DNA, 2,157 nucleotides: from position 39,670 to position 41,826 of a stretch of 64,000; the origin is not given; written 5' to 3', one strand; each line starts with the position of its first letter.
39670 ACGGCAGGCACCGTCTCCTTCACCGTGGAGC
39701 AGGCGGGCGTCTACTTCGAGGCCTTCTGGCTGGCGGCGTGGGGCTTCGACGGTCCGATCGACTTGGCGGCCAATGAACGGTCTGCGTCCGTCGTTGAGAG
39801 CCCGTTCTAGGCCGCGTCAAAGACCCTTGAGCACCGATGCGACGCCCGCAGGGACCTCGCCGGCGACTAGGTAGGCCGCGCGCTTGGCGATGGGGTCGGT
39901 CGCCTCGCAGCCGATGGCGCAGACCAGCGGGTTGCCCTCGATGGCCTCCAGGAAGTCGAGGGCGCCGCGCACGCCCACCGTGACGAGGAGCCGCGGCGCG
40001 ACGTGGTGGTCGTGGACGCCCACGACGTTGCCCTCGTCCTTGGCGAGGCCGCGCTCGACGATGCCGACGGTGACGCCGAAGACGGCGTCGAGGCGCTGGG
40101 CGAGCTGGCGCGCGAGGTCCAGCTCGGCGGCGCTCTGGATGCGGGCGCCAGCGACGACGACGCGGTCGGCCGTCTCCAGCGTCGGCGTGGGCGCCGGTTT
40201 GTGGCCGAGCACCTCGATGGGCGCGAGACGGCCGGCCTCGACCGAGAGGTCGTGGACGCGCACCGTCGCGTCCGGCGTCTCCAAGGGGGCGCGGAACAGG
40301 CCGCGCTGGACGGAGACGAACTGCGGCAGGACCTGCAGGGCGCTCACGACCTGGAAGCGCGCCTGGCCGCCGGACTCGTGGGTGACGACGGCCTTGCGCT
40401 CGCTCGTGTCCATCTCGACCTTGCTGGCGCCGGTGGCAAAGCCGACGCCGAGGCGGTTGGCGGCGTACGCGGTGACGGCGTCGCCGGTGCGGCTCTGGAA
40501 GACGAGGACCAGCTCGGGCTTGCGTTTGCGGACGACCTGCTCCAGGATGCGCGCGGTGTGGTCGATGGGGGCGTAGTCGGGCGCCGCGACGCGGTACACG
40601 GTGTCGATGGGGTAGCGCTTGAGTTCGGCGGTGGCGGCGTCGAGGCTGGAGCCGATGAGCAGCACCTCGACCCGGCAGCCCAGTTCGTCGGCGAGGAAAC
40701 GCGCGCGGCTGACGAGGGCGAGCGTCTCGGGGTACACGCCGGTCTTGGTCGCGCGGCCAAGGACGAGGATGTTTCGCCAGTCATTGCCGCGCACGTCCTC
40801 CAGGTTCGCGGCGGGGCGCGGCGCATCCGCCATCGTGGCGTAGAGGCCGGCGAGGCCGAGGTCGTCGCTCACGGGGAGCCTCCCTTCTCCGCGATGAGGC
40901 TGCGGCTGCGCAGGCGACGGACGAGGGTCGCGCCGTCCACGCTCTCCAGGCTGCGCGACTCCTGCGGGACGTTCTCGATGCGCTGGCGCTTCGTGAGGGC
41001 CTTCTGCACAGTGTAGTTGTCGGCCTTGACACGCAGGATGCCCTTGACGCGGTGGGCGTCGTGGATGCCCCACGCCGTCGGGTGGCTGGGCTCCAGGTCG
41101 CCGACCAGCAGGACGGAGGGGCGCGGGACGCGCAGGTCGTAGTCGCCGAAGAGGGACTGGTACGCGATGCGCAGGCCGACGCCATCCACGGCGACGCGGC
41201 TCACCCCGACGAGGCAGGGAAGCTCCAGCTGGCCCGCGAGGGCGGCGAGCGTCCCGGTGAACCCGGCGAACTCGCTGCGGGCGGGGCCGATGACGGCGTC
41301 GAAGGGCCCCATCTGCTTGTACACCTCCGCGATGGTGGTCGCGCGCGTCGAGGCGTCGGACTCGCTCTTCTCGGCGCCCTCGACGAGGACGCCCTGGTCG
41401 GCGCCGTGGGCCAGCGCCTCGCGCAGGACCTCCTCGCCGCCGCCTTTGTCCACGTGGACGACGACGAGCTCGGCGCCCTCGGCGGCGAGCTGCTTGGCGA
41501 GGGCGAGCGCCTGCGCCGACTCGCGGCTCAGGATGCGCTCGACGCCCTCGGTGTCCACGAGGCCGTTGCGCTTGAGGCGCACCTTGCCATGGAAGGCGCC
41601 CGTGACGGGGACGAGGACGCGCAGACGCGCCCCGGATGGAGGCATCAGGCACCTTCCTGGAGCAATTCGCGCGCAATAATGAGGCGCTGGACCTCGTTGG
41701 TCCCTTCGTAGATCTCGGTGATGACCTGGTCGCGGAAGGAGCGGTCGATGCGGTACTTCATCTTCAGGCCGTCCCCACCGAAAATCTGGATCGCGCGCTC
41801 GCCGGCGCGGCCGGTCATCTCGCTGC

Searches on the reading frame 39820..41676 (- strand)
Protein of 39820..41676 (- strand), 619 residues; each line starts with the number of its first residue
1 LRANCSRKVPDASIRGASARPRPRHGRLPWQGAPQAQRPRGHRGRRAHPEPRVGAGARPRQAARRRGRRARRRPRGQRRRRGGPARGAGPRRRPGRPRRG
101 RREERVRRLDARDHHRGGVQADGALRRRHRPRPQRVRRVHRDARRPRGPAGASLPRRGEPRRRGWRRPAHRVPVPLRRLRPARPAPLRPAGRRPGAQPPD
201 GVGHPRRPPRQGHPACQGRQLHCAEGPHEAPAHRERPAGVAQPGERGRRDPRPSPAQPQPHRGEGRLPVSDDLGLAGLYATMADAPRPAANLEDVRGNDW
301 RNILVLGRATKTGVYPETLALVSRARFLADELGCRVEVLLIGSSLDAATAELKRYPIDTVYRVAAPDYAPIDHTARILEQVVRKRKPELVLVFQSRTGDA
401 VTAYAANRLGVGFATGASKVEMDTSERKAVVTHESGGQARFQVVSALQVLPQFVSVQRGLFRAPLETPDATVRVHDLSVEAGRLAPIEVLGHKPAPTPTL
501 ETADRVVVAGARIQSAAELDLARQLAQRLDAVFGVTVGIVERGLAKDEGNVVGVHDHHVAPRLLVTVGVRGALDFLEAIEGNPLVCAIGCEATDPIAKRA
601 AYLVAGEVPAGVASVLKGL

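Call 62: search_protein_families(library=pfam, proteins=[window:39820-41676:-], max_evalue=0.001)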
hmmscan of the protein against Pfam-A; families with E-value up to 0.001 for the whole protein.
window:39820-41676:- (619 aa): 2 families
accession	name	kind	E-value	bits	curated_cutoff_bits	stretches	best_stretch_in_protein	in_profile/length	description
PF01012.27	ETF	-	6.1e-22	78.7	26.7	1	304-479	2-178/181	Electron transfer flavoprotein domain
PF00766.25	ETF_alpha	-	3e-13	50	27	1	500-579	2-80/81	Electron transfer flavoprotein FAD-binding domain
